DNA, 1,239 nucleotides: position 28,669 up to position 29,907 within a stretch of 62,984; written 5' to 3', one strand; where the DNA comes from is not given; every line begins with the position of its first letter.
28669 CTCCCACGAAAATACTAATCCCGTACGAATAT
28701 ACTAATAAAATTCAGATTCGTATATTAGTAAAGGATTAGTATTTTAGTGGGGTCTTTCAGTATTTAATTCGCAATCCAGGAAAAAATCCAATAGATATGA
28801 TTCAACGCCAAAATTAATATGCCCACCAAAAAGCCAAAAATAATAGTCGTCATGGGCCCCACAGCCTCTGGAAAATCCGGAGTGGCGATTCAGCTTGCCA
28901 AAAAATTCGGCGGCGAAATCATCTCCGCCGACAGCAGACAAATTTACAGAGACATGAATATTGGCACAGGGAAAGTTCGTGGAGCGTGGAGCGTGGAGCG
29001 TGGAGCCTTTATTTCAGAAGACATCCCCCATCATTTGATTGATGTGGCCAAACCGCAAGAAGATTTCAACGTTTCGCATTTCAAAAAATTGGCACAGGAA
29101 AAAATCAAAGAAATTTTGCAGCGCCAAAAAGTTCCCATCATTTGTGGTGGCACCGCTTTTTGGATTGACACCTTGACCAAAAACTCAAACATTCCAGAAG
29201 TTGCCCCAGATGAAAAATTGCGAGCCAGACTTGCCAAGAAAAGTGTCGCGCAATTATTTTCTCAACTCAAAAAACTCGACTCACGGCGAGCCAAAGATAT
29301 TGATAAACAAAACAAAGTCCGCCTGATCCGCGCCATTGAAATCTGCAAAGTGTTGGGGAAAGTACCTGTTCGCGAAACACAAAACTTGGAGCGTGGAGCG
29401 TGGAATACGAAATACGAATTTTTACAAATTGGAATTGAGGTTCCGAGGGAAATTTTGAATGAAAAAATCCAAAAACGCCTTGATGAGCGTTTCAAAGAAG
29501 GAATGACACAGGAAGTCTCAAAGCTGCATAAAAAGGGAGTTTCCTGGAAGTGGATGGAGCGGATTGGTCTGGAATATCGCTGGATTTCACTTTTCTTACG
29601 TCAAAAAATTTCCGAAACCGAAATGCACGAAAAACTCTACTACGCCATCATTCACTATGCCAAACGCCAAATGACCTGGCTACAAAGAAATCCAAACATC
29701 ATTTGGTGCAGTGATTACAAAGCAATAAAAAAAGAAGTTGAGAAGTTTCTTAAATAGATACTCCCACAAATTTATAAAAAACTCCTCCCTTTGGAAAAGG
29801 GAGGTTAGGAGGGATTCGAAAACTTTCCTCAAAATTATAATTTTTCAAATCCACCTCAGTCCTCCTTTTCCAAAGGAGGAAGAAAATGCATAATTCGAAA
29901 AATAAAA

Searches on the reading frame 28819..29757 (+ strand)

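Call 54: search_protein_families(library=pfam, proteins=[window:28819-29757:+], max_evalue=0.01)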
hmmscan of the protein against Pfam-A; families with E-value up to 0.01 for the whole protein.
window:28819-29757:+ (312 aa): 5 families
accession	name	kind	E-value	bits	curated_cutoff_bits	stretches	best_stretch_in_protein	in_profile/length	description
PF01715.23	IPPT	-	9.3e-61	206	23.6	1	41-290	1-242/243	IPP transferase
PF01745.22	IPT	-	1.8e-07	31.3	20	1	7-53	2-48/233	Isopentenyl transferase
PF13671.12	AAA_33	-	3.6e-05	24.5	27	1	9-60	2-50/143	AAA domain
PF02224.24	Cytidylate_kin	-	0.00063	20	26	1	9-47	1-37/211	Cytidylate kinase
PF13238.12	AAA_18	-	0.0058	17.5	29.4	0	9-140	1-110/128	AAA domain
